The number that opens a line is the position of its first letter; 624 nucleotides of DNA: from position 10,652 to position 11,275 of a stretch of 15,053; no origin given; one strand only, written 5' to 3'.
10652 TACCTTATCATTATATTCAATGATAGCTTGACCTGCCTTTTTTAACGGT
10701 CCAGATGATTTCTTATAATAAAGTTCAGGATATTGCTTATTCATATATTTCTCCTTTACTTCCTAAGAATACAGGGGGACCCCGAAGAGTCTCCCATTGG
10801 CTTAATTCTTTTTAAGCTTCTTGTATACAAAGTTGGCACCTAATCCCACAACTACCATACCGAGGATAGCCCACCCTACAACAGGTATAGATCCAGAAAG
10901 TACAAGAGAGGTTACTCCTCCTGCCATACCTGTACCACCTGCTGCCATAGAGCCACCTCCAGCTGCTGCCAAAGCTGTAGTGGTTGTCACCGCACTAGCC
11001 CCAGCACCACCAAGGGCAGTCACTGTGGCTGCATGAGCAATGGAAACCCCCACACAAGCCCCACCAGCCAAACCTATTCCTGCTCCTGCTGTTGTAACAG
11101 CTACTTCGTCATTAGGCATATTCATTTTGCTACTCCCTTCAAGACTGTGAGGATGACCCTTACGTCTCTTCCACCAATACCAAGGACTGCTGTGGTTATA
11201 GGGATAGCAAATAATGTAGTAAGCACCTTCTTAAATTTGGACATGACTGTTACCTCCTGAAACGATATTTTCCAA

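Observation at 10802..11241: Translationally coupled pair of a hydrophobic peptide and a Gly/Ala-rich glycine-zipper membrane protein in a GC-rich compositional island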

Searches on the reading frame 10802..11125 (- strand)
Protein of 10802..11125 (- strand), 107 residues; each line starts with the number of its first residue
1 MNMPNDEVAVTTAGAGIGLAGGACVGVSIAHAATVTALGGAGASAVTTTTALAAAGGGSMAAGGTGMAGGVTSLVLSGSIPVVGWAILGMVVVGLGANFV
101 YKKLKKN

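Call 6: search_protein_families(library=pfam, proteins=[window:10802-11125:-], max_evalue=1)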
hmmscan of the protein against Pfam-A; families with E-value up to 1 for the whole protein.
window:10802-11125:- (107 aa): 1 family
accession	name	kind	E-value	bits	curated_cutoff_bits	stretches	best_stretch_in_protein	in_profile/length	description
PF07178.16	TraL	-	0.23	12.2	24.4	0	86-107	36-57/90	TraL protein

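Call 7: search_protein_families(library=phrogs, proteins=[window:10802-11125:-], max_evalue=1)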
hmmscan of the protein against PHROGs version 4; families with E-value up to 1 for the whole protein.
window:10802-11125:- (107 aa): 1 family
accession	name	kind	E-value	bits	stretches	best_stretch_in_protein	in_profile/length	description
phrog_5363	-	unknown function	0.26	12.1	1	5-103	134-231/245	-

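Call 10: find_homologous_proteins(query=window:10802-11125:-, max_evalue=0.01)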
Query window:10802-11125:-: 701 candidates shared short words with the query, none scored E <= 0.01.

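Call 11: find_encoding_contigs(protein=window:10802-11125:-, flank=10000, max_places=10)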
Protein window:10802-11125:- (107 aa): 6 contigs read that carry it; 6 places shown.
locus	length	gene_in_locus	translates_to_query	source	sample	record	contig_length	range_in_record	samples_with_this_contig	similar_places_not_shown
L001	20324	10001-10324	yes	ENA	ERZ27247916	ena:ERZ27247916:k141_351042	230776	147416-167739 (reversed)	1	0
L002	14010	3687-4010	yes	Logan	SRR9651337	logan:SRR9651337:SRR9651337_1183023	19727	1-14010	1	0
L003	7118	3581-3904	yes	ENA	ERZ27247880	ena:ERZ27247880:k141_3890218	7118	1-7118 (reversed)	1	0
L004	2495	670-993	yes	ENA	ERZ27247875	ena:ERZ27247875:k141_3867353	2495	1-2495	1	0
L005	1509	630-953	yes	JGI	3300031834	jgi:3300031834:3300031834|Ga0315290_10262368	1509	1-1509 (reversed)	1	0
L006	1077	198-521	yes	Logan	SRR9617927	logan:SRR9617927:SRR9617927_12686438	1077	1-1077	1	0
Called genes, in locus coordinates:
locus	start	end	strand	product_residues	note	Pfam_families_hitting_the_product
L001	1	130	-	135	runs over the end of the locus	-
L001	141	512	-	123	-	-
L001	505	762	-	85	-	-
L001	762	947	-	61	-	-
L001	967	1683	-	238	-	-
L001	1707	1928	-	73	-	-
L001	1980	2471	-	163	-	PF18760:ART-PolyVal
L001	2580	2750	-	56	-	-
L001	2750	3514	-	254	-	PF13385:Laminin_G_3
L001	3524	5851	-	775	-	PF27249:MJ0330_N, PF14890:Intein_splicing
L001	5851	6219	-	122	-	-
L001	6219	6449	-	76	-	-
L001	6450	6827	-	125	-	-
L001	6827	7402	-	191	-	-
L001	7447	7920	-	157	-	-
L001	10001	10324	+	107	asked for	-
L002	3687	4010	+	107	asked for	-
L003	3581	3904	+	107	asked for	-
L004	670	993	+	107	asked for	-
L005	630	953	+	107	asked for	-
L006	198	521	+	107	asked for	-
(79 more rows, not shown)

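Call 12: find_related_loci(query=window:10802-11125:-, collection=viral_contigs, flank=8000)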
Query window:10802-11125:- (107 aa) in viral_contigs; peptide patterns used: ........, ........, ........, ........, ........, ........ (x = any residue, [..] = any of these).
79 stretches matched a pattern, but none encodes a relative of the query by tblastn (E <= 1e-3).

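Call 19: search_protein_families(library=ncbifam, proteins=[window:10802-11125:-], max_evalue=10)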
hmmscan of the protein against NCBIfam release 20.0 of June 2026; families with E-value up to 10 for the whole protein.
window:10802-11125:- (107 aa): 0 families

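Call 20: search_protein_families(library=padloc, proteins=[window:10802-11125:-], max_evalue=10)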
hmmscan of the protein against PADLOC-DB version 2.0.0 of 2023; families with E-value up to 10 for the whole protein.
window:10802-11125:- (107 aa): 2 families
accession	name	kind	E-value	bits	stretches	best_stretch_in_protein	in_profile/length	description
PDLC04406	PDC-M09A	-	0.0037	14.7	1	12-106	139-240/330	-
PDLC04407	PDC-M09A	-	0.12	9.8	1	30-98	125-189/282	-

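Call 21: search_solved_structures(query=window:10802-11125:-, max_evalue=10)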
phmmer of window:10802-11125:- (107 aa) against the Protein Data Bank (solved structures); distinct sequences matched with E-value up to 10: 0.

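Call 24: search_protein_representatives(protein=window:10802-11125:-)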
Query: 107 residues. Proteins with E-value up to 0.001 (for the whole library): 6; up to 1e-10: 0; up to 1e-30: 0. The best 6 are listed.
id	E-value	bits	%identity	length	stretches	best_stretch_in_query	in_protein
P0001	6.2e-08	49.2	52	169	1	9-102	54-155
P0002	7.3e-08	49.0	44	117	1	10-106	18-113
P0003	1.4e-07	48.0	51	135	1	7-106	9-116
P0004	1.1e-05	42.0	47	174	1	6-106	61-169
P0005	2.0e-05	41.2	50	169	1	26-102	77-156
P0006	2.2e-04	37.8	47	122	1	10-103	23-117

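Call 27: find_homologous_proteins(query=A1, max_evalue=0.001)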
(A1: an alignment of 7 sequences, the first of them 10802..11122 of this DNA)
Query A1 (7 sequences) (106 aa, profile of the alignment): 5 proteins with E <= 0.001 among 8000 candidates.
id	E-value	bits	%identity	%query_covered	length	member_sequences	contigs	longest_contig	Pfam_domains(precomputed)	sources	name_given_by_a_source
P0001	7.0e-48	180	33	41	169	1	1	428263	-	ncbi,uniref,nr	ncbi:hypothetical protein [Burkholderia sp. JP2-270]|uniref:hypothetical protein n=1 Tax=Burkholderi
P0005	5.7e-44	168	44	42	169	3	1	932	-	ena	-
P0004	4.3e-39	152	-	-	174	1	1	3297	-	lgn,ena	-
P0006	3.8e-35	139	33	34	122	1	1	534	-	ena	-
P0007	6.3e-5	41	64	10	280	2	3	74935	-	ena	-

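Call 28: find_encoding_contigs(protein=P0001, flank=6000, max_places=4)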
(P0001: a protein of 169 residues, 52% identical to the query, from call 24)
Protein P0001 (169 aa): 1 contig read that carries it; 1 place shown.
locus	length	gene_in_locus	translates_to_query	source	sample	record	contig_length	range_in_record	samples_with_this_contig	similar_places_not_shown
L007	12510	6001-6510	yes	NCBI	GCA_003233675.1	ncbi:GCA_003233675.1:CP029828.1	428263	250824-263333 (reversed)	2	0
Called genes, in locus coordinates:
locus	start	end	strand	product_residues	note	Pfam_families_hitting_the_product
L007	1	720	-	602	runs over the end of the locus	PF03814:KdpA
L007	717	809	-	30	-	PF09604:Potass_KdpF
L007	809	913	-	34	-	-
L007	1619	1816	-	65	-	-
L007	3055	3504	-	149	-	PF02082:Rrf2, PF03444:WHD_HrcA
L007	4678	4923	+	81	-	PF04014:MazE_antitoxin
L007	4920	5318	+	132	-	PF01850:PIN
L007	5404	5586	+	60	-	-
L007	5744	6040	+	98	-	-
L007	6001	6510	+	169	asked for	-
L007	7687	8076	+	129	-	-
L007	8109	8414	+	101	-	-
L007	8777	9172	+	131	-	PF00691:OmpA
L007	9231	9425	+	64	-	-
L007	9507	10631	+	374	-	-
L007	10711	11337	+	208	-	PF00816:Histone_HNS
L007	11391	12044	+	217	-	-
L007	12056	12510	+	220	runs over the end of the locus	-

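Call 29: find_encoding_contigs(protein=P0002, flank=6000, max_places=4)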
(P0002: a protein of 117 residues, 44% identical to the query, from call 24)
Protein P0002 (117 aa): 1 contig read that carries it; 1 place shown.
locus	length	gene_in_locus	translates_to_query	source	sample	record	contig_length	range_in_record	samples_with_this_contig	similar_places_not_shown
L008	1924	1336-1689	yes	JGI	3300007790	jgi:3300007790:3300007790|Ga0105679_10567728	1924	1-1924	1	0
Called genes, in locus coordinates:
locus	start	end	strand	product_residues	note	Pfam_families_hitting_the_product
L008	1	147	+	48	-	?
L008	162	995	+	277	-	-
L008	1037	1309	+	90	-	-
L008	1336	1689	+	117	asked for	-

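Call 30: find_encoding_contigs(protein=P0003, flank=6000, max_places=4)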
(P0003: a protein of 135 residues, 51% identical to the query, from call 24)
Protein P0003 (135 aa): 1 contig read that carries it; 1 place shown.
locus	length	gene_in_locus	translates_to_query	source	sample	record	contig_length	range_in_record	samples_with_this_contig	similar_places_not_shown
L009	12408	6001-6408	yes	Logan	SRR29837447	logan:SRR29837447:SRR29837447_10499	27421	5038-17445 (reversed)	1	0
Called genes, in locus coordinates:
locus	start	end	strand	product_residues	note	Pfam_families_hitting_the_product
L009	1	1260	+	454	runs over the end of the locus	PF13091:PLDc_2 (weak)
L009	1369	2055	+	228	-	-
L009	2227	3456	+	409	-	-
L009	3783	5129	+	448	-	PF14281:PDDEXK_4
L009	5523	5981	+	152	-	PF13560:HTH_31 (weak), PF01381:HTH_3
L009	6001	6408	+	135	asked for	-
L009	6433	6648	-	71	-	-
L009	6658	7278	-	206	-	PF01336:tRNA_anti-codon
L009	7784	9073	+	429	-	PF18145:SAVED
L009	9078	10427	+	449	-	PF21654:DncV-like_NTFase, PF18134:AGS_C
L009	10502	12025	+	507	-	-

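Call 35: find_related_loci(query=A1, collection=genome_contigs, flank=5000)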
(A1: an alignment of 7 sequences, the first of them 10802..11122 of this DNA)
Query A1 (106 aa) in genome_contigs; peptide patterns used: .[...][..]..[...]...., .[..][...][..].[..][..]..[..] (x = any residue, [..] = any of these).
404 stretches matched a pattern; 2 encode a relative of the query (tblastn E <= 1e-3); 2 distinct loci.
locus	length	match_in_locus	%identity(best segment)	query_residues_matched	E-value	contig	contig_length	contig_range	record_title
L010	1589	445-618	45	42-104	3e-7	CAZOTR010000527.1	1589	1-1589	MAG TPA_asm: uncultured Methylococcaceae bacterium isolate binchicken_co322_108 genome assembly, contig: NODE_75533_leng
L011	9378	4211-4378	45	53-104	9e-7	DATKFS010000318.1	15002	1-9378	MAG TPA_asm: Novosphingobium sp. isolate SMAG_U14531 k141_63066, whole genome shotgun sequence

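Call 36: find_related_loci(query=A1, collection=viral_contigs, flank=5000)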
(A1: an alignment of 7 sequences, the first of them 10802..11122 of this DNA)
Query A1 (106 aa) in viral_contigs; peptide patterns used: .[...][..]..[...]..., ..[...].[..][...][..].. (x = any residue, [..] = any of these).
600 stretches matched a pattern, but none encodes a relative of the query by tblastn (E <= 1e-3).

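Call 46: find_encoding_contigs(protein=P0004, flank=4000, max_places=3)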
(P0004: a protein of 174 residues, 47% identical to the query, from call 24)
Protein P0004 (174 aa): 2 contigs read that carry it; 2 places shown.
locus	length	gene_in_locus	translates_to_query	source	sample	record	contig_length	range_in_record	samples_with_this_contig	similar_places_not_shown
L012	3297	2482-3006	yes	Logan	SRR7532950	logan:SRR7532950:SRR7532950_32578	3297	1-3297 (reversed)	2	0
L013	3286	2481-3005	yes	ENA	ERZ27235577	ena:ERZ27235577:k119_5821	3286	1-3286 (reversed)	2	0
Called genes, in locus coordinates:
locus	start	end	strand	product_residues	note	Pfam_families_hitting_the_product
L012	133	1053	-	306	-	-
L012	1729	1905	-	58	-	-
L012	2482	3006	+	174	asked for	-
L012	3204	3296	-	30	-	?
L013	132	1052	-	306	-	-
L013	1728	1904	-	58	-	-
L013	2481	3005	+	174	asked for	-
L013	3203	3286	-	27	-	?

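Call 47: find_encoding_contigs(protein=P0007, flank=6000, max_places=3)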
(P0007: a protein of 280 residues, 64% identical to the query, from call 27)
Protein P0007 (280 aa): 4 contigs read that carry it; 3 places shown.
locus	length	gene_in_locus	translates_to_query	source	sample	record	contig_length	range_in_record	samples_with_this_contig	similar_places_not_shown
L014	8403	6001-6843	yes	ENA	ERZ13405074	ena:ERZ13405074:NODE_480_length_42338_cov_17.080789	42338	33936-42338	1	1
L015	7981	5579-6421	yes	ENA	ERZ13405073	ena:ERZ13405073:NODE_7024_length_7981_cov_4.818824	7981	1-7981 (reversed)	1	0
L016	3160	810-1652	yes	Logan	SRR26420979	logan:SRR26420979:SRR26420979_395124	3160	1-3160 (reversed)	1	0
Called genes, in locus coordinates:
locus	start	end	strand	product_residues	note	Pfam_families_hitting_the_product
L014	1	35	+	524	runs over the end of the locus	PF01926:MMR_HSR1, PF00350:Dynamin_N (weak)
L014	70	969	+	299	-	PF00350:Dynamin_N (faint), PF01926:MMR_HSR1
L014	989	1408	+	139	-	-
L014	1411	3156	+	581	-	PF00350:Dynamin_N (weak)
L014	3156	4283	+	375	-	PF04055:Radical_SAM, PF13353:Fer4_12 (weak)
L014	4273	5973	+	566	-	PF02310:B12-binding, PF04055:Radical_SAM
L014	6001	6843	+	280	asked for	-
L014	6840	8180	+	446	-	-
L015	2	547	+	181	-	?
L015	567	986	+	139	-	-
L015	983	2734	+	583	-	PF00350:Dynamin_N (weak)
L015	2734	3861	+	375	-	PF04055:Radical_SAM, PF13353:Fer4_12 (weak)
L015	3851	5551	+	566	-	PF02310:B12-binding, PF04055:Radical_SAM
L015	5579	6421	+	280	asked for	-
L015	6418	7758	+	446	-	-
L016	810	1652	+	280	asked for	-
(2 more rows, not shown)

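Call 48: search_protein_families(library=padloc, proteins=[P0007, L008:162-992:+, P0001, P0002, P0003, P0004, L011:4031-4432:+, L010:271-624:+], max_evalue=0.1)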
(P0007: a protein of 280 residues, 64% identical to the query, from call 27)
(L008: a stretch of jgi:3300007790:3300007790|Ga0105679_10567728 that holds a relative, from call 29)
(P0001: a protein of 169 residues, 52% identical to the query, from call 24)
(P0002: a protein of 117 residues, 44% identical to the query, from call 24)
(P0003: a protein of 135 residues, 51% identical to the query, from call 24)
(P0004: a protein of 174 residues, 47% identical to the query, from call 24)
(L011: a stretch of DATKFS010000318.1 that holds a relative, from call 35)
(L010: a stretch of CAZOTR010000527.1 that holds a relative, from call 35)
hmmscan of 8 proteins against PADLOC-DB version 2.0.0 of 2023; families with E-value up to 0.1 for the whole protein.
P0007 (280 aa): 3 families
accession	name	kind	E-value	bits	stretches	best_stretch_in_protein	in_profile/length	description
PDLC04407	PDC-M09A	-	2.1e-94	314.2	1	1-279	1-280/282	-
PDLC04406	PDC-M09A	-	6.4e-78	260.5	1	3-279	47-323/330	-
PDLC03841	LeoBC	-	1.7e-05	22.1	1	70-246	413-562/601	-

L008:162-992:+ (277 aa): 2 families
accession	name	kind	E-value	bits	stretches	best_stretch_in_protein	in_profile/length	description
PDLC04406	PDC-M09A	-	7.4e-05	20.3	1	142-171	202-231/330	-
PDLC04407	PDC-M09A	-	0.00031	18.4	1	142-178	159-195/282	-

P0001 (169 aa): 1 family
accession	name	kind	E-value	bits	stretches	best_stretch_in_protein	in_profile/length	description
PDLC04407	PDC-M09A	-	0.018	12.6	1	42-154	87-192/282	-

P0002 (117 aa): 1 family
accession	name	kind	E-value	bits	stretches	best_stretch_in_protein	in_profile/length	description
PDLC04407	PDC-M09A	-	0.093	10.2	0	4-102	90-186/282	-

P0003 (135 aa): 0 families

P0004 (174 aa): 1 family
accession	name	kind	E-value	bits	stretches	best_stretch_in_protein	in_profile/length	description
PDLC04407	PDC-M09A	-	9.2e-05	20.1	1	53-161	80-189/282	-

L011:4031-4432:+ (134 aa): 2 families
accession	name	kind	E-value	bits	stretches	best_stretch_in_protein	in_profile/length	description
PDLC04407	PDC-M09A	-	0.011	13.2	1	6-110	90-190/282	-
PDLC04406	PDC-M09A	-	0.014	12.8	1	6-117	137-240/330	-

L010:271-624:+ (118 aa): 0 families
